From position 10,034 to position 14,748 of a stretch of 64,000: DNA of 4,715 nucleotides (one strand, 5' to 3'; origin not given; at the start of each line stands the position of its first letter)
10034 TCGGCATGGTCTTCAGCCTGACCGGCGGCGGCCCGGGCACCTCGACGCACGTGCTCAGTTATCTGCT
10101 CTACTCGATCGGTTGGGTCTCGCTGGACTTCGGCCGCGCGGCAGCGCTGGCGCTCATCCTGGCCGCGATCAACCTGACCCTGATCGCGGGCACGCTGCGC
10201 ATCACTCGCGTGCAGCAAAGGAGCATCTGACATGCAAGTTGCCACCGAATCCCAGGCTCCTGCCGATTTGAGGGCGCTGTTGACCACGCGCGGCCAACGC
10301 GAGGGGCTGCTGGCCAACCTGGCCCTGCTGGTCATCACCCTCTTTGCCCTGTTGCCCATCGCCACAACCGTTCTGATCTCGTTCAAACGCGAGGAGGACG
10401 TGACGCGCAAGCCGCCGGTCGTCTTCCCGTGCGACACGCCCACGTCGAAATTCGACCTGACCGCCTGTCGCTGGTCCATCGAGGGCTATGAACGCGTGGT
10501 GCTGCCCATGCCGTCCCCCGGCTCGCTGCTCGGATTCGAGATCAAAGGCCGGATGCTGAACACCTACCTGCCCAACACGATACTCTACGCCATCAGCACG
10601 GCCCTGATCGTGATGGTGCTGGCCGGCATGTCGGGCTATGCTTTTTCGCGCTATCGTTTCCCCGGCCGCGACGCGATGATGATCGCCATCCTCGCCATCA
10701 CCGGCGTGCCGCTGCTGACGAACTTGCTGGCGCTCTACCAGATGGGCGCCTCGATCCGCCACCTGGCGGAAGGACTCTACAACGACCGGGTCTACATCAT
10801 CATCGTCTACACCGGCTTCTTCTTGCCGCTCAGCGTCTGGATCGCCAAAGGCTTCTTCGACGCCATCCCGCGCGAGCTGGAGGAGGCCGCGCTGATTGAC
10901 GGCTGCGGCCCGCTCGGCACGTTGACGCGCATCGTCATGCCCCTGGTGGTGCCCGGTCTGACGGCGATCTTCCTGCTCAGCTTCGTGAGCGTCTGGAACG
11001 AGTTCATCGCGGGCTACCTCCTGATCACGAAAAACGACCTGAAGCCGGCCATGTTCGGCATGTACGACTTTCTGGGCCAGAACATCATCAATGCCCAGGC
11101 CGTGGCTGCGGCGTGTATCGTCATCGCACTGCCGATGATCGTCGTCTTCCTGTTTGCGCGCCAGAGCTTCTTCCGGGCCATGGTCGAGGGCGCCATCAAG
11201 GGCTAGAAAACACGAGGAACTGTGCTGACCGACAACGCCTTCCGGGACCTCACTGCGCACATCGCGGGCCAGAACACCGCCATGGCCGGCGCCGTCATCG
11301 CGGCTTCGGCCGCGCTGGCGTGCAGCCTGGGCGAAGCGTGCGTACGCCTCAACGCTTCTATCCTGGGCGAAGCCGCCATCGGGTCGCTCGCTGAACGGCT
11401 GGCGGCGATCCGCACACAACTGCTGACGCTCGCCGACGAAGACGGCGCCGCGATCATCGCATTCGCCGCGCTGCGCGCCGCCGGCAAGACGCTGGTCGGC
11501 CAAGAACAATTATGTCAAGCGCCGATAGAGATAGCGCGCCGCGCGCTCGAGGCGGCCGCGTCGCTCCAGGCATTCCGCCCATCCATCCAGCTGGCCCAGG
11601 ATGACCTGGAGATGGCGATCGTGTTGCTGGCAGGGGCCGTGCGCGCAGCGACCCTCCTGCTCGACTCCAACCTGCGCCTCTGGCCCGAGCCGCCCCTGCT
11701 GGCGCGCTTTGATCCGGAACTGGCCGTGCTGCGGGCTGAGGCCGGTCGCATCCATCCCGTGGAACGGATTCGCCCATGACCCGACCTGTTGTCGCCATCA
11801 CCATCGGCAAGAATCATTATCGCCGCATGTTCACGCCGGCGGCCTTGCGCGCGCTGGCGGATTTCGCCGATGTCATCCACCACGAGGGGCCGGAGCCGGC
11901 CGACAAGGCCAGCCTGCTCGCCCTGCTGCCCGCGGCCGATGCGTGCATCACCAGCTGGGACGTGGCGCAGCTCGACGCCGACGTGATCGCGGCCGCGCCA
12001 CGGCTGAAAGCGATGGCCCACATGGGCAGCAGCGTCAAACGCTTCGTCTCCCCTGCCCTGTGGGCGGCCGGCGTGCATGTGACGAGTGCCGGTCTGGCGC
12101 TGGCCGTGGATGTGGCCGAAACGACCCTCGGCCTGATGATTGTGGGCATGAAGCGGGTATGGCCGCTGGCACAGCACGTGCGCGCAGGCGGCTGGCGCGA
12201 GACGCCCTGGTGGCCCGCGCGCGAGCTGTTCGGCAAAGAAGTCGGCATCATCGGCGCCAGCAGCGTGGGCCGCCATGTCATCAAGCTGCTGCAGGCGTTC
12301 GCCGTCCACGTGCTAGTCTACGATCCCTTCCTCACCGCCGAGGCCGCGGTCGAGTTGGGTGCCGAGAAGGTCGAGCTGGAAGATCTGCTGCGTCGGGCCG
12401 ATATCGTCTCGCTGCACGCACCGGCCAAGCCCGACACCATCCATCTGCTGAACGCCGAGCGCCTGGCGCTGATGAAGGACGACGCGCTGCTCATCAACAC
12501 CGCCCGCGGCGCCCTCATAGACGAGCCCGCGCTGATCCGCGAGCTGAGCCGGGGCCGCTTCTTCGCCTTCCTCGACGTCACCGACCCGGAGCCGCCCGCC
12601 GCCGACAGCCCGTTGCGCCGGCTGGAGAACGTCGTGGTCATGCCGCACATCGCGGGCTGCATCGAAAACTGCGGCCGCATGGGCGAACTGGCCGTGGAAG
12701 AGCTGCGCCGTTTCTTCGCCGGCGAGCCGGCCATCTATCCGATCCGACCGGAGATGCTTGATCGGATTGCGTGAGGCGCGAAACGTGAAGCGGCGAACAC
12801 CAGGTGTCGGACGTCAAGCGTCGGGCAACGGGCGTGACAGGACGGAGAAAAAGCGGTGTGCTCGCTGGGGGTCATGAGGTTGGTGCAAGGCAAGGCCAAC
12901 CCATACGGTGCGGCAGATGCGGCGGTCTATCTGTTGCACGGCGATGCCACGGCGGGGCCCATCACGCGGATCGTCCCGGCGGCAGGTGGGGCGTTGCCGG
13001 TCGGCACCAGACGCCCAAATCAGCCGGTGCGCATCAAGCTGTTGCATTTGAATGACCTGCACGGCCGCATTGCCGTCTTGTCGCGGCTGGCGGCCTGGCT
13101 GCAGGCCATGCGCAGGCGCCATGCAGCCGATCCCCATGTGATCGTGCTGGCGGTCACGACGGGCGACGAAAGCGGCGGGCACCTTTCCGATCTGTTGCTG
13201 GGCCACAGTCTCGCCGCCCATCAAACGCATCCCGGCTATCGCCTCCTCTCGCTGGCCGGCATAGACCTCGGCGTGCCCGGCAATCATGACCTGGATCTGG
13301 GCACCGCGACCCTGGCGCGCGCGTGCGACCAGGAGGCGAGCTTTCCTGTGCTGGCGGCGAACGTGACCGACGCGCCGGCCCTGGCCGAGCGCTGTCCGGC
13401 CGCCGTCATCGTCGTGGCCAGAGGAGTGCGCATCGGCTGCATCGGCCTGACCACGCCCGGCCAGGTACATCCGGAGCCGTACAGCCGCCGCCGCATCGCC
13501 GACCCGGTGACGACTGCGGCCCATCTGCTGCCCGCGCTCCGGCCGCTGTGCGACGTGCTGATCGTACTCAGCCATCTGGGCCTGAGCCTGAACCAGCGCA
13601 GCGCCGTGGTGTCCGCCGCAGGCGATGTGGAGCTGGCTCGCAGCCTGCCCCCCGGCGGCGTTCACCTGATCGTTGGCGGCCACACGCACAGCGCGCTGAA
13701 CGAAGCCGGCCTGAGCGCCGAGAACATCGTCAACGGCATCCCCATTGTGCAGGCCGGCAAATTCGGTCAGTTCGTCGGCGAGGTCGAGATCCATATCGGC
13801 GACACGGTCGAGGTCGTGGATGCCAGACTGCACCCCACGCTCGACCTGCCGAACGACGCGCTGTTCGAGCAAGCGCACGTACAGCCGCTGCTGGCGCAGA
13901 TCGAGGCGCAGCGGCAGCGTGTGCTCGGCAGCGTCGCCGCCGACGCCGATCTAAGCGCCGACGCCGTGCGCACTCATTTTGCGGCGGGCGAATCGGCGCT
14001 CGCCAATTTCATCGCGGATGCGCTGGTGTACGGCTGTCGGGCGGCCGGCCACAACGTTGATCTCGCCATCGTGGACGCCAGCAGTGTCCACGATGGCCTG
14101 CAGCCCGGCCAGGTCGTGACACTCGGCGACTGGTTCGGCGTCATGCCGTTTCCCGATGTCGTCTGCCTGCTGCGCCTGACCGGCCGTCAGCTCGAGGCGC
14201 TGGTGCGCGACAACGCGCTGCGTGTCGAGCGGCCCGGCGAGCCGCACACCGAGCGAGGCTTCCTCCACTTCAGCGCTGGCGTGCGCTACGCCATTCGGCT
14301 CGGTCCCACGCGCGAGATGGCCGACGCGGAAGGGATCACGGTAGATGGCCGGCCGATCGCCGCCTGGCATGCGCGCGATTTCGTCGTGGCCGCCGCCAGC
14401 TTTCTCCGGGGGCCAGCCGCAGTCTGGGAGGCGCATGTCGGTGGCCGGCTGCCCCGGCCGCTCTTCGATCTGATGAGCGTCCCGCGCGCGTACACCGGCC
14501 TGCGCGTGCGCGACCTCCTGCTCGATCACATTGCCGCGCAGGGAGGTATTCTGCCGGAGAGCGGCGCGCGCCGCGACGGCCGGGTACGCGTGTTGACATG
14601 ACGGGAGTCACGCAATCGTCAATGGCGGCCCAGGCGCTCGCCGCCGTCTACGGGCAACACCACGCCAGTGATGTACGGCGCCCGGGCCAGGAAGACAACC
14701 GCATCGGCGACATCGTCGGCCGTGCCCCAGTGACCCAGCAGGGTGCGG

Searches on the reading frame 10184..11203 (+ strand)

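Call 15: search_protein_families(library=pfam, proteins=[window:10184-11203:+], max_evalue=0.00001)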
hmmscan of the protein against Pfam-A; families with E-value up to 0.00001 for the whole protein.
window:10184-11203:+ (340 aa): 1 family
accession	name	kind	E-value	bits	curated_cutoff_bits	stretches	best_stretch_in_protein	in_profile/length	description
PF00528.27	BPD_transp_1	-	2e-15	57.4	26.4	1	150-327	8-176/184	Binding-protein-dependent transport system inner membrane component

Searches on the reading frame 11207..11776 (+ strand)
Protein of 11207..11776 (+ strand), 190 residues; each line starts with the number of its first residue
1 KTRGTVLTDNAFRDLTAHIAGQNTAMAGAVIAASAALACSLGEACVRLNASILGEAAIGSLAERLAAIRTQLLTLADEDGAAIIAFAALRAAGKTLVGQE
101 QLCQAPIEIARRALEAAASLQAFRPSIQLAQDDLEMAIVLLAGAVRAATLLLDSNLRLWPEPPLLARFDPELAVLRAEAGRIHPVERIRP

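Call 15: search_protein_families(library=pfam, proteins=[window:11207-11776:+], max_evalue=0.00001)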
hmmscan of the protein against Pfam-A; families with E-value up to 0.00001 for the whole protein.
window:11207-11776:+ (190 aa): 1 family
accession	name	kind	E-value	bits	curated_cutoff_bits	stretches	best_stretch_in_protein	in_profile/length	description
PF04961.17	FTCD_C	-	1.6e-07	31.7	24.5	1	23-158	14-166/182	Formiminotransferase-cyclodeaminase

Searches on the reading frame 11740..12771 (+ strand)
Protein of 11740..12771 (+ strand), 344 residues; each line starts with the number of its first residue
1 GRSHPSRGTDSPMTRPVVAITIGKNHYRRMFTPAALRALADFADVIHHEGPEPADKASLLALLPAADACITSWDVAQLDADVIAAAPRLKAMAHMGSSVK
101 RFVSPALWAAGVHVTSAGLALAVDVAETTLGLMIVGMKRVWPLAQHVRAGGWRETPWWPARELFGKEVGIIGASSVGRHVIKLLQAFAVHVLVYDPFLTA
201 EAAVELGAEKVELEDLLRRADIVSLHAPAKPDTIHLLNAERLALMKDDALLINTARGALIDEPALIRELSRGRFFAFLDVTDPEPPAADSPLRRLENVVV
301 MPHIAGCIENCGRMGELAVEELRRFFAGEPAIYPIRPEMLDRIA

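Call 17: search_protein_families(library=pfam, proteins=[window:11740-12771:+], max_evalue=0.00001)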
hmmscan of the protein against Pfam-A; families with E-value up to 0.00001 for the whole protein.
window:11740-12771:+ (344 aa): 2 families
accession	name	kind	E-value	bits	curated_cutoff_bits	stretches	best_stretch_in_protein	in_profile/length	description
PF02826.25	2-Hacid_dh_C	-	1e-54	185.1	25.1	1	130-305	1-178/178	D-isomer specific 2-hydroxyacid dehydrogenase, NAD binding domain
PF00389.36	2-Hacid_dh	-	1.8e-09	37.8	24.6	1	34-334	10-132/134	D-isomer specific 2-hydroxyacid dehydrogenase, catalytic domain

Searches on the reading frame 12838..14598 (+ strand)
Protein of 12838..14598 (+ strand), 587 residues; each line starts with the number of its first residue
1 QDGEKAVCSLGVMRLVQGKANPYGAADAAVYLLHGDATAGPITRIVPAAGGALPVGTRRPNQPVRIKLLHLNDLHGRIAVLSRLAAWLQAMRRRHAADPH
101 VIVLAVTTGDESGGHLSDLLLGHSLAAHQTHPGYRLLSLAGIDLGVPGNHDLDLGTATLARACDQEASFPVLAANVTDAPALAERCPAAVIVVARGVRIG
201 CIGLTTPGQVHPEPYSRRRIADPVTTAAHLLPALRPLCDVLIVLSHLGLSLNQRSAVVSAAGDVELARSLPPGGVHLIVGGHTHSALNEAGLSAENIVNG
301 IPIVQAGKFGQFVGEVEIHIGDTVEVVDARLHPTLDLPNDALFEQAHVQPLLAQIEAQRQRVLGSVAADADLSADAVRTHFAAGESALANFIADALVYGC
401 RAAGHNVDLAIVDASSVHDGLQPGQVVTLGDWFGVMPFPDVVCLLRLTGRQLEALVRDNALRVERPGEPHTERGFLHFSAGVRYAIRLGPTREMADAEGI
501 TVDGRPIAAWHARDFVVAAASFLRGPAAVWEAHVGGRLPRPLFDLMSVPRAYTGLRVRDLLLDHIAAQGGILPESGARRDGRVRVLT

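Call 17: search_protein_families(library=pfam, proteins=[window:12838-14598:+], max_evalue=0.00001)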
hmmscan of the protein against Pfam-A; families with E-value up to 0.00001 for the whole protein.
window:12838-14598:+ (587 aa): 2 families
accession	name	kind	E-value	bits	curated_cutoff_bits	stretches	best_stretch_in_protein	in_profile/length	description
PF02872.23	5_nucleotid_C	-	2.4e-15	57.4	23.6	1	374-523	10-146/158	5'-nucleotidase, C-terminal domain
PF00149.33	Metallophos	-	4.3e-09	37.5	21.5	1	67-285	2-190/191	Calcineurin-like phosphoesterase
